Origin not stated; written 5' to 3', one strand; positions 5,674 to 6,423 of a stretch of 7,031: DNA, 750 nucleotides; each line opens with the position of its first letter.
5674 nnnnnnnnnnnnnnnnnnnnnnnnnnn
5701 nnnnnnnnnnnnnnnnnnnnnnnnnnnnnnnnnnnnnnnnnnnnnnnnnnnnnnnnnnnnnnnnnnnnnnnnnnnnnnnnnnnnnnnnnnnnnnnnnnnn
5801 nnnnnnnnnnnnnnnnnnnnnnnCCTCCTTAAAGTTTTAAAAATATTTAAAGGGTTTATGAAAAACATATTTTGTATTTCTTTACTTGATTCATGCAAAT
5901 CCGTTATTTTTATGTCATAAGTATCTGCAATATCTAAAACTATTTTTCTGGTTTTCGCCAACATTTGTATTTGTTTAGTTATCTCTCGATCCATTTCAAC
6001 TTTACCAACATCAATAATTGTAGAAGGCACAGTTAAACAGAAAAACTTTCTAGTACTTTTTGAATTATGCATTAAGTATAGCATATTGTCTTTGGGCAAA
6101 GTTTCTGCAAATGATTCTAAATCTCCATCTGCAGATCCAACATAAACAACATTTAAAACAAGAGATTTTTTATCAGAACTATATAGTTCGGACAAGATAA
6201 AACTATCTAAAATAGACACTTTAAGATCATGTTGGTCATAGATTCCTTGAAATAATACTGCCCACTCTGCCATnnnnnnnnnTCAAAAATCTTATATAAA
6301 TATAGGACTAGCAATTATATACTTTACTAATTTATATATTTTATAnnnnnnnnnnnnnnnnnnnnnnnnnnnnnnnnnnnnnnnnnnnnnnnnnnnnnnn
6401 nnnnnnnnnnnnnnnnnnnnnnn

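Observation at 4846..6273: HerA/FtsK-like protein with every catalytic ATPase motif replaced (putative pseudo-ATPase)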

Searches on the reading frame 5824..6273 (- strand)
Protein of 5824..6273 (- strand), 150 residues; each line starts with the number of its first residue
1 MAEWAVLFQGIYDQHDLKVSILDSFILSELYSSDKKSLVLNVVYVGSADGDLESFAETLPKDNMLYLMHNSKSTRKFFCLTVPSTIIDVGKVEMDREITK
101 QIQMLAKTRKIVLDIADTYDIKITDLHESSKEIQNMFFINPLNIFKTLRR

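Call 94: search_solved_structures(query=A11, max_evalue=10, show_alignments=2)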
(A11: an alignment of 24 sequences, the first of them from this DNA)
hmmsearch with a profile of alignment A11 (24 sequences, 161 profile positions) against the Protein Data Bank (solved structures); distinct sequences matched with E-value up to 10: 4.
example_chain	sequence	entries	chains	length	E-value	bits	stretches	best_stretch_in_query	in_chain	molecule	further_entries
7f0k_A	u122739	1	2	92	0.12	15.4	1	63-145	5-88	Kinetoplastid membrane protein KMP-11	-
5y70_A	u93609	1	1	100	0.16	15.1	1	63-145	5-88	Kinetoplastid membrane protein 11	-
6xu6_Cz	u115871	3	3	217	0.66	13.1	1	79-134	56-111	60S ribosomal protein L10a-2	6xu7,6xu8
5t58_N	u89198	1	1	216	1.8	11.6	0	69-126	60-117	KLLA0C15939p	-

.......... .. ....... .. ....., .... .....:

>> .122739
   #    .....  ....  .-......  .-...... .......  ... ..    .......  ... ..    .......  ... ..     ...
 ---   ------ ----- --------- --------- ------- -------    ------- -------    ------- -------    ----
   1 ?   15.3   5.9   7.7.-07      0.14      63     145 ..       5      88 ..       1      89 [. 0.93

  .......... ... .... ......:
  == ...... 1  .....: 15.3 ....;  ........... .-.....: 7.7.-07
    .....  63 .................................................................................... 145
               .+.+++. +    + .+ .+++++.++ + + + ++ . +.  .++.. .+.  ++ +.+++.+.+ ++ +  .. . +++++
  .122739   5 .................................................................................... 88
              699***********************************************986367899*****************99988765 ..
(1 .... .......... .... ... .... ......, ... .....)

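Call 95: search_protein_families(library=pfam, alignment_id=A11, max_evalue=0.05)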
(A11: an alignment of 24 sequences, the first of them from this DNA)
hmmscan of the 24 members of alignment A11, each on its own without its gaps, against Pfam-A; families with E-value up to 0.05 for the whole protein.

A. member 1, seq(150 aa): 2 families
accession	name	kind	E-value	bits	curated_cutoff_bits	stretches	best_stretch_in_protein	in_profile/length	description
PF08336.16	P4Ha_N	-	0.0039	17.4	25.3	1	92-150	9-67/135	Prolyl 4-Hydroxylase alpha-subunit, N-terminal region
PF13905.12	Thioredoxin_8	-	0.027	15.2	27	0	27-74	23-70/94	Thioredoxin-like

B. families by the number of members that match (of 24 scanned): 8 families
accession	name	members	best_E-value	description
PF08336.16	P4Ha_N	2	0.0039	Prolyl 4-Hydroxylase alpha-subunit, N-terminal region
PF22775.2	GA_3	1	0.011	GA-like domain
PF00340.25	IL1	1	0.017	Interleukin-1 / 18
PF00235.25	Profilin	1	0.017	Profilin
PF13905.12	Thioredoxin_8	1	0.027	Thioredoxin-like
PF16427.10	DUF5024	1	0.032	Domain of unknown function (DUF5024)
PF24650.2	TT1_Tal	1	0.034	Tal, N-terminal tail tube TT1 domain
PF02852.28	Pyr_redox_dim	1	0.048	Pyridine nucleotide-disulphide oxidoreductase, dimerisation domain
